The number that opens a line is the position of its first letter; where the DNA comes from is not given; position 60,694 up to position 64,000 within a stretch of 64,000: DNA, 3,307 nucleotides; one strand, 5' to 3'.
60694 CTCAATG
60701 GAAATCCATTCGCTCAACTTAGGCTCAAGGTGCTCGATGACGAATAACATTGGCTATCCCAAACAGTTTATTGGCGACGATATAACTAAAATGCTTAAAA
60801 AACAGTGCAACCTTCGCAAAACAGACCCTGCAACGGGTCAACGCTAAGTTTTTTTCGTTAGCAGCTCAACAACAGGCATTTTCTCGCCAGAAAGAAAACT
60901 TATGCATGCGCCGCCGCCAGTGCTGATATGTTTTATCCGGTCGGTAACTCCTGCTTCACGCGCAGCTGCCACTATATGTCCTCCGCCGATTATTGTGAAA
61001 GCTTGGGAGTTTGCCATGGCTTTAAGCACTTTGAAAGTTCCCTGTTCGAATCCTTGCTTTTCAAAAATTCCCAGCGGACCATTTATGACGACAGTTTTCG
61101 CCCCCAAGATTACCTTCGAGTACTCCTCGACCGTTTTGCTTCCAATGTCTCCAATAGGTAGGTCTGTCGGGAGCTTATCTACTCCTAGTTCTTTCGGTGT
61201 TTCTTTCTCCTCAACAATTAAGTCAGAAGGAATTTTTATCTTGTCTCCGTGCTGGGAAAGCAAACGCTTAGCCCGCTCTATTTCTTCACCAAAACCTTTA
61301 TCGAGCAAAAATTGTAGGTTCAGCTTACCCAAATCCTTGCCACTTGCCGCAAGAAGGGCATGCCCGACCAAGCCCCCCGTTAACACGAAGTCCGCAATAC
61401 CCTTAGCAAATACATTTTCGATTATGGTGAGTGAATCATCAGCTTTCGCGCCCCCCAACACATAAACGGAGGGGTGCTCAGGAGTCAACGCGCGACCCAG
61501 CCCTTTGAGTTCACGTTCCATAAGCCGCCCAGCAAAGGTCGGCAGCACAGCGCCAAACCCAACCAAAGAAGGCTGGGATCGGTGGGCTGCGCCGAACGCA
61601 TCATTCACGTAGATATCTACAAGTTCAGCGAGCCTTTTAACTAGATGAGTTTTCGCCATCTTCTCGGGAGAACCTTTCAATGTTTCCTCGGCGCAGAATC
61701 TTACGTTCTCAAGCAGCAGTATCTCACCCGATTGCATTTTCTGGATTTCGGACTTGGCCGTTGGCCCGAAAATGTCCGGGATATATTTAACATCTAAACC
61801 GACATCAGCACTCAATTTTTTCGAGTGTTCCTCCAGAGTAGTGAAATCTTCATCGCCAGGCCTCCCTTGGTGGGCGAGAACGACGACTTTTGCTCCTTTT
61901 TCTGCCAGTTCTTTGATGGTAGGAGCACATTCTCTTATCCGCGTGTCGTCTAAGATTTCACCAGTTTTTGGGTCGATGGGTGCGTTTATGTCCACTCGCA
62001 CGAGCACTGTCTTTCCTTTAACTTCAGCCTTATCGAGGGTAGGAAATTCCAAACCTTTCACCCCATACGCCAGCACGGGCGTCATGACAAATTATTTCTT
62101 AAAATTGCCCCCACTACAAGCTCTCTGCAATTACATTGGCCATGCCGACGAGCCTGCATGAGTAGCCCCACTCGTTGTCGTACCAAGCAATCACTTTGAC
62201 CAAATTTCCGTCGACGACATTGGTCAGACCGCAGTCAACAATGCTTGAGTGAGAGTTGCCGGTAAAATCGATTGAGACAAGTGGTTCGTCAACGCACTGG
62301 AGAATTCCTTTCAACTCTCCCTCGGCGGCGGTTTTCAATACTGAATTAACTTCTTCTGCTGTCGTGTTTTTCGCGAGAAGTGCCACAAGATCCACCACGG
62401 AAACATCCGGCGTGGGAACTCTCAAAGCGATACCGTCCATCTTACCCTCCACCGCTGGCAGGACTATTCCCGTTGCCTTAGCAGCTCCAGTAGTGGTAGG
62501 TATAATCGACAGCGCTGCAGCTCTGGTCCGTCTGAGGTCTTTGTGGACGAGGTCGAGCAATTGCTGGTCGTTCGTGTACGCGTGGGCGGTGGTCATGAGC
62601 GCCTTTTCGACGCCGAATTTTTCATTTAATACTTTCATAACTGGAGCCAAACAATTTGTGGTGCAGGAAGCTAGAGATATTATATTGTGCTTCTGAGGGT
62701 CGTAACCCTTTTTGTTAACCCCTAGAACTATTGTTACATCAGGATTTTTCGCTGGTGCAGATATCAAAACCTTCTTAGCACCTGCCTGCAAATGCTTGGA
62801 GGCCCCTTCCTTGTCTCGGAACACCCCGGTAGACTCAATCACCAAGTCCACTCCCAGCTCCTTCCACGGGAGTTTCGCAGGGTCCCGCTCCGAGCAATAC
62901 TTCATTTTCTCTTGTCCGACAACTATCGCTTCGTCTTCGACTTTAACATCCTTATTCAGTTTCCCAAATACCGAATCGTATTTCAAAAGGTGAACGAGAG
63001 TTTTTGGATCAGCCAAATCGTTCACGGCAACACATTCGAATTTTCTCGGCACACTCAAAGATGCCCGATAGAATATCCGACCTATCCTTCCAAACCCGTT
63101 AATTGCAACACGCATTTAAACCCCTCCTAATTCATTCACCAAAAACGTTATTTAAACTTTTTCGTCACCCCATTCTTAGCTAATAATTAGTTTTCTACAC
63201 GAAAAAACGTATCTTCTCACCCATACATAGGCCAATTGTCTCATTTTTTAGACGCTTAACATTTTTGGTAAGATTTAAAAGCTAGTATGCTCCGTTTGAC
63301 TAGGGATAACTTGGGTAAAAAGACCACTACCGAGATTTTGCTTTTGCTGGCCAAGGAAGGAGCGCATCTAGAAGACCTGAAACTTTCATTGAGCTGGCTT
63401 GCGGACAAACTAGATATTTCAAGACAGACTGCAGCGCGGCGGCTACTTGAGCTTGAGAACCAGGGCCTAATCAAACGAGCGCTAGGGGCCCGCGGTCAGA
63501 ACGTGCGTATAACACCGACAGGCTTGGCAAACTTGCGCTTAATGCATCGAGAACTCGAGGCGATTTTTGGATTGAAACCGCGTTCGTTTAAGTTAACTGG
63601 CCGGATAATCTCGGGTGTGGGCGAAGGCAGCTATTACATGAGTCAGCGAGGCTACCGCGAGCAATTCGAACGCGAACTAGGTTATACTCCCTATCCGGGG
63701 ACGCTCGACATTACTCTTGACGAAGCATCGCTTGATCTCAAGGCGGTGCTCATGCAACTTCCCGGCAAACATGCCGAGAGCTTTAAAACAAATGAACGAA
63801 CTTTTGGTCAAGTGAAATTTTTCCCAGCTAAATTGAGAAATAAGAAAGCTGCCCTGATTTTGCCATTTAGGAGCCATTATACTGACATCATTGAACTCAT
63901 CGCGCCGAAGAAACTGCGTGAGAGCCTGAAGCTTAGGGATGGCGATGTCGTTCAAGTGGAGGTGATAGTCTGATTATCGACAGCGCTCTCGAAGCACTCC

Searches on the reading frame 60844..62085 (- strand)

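Call 29: search_protein_families(library=pfam, proteins=[window:60844-62085:-], max_evalue=0.0001)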
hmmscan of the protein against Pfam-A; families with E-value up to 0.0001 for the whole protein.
window:60844-62085:- (413 aa): 1 family
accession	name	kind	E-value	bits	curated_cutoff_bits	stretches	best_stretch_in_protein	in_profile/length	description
PF00162.24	PGK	-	1e-124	416.9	27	1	18-401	2-379/379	Phosphoglycerate kinase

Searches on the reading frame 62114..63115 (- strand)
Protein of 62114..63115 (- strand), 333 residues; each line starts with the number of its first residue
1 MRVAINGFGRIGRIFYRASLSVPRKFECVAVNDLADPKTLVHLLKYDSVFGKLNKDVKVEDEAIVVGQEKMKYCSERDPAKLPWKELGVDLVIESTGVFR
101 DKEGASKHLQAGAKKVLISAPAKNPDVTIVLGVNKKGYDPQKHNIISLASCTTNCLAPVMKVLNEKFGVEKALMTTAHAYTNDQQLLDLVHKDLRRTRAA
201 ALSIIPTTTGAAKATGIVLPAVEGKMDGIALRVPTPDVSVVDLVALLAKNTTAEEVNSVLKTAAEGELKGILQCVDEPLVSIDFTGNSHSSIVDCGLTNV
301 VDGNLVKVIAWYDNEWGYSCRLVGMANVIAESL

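Call 29: search_protein_families(library=pfam, proteins=[window:62114-63115:-], max_evalue=0.0001)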
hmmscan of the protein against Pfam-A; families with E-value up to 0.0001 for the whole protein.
window:62114-63115:- (333 aa): 2 families
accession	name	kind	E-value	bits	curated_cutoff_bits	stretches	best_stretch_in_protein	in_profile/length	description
PF02800.25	Gp_dh_C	-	2e-64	216.4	24.4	1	156-312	1-158/158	Glyceraldehyde 3-phosphate dehydrogenase, C-terminal domain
PF00044.30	Gp_dh_N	-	3.3e-37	127.3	31.7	1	1-102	1-101/101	Glyceraldehyde 3-phosphate dehydrogenase, NAD binding domain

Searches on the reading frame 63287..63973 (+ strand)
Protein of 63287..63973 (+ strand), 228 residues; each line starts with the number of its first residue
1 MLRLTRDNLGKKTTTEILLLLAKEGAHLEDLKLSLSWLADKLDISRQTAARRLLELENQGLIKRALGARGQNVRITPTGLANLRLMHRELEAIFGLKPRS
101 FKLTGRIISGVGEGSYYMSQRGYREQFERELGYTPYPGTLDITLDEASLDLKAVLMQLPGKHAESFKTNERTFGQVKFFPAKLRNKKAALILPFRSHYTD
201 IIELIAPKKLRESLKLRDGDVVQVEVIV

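Call 29: search_protein_families(library=pfam, proteins=[window:63287-63973:+], max_evalue=0.0001)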
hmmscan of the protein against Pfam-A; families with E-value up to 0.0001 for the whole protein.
window:63287-63973:+ (228 aa): 6 families
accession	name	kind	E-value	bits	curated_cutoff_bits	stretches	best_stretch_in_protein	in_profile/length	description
PF01982.22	CTP-dep_RFKase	-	1.1e-39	135.6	25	1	107-226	1-121/121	Domain of unknown function DUF120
PF25213.1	HVO_A0261_N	-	1e-06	29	35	1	34-89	26-77/86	HVO_A0261 N-terminal domain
PF13412.12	HTH_24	-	3.7e-05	23.7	21.9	0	38-63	23-48/48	Winged helix-turn-helix DNA-binding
PF12802.13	MarR_2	-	3.9e-05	24.2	27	1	26-64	19-52/61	MarR family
PF13545.12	HTH_Crp_2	-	4e-05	23.9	27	1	18-69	7-57/70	Crp-like helix-turn-helix domain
PF08220.18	HTH_DeoR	-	4.3e-05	23.6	21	1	32-67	14-49/57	DeoR-like helix-turn-helix domain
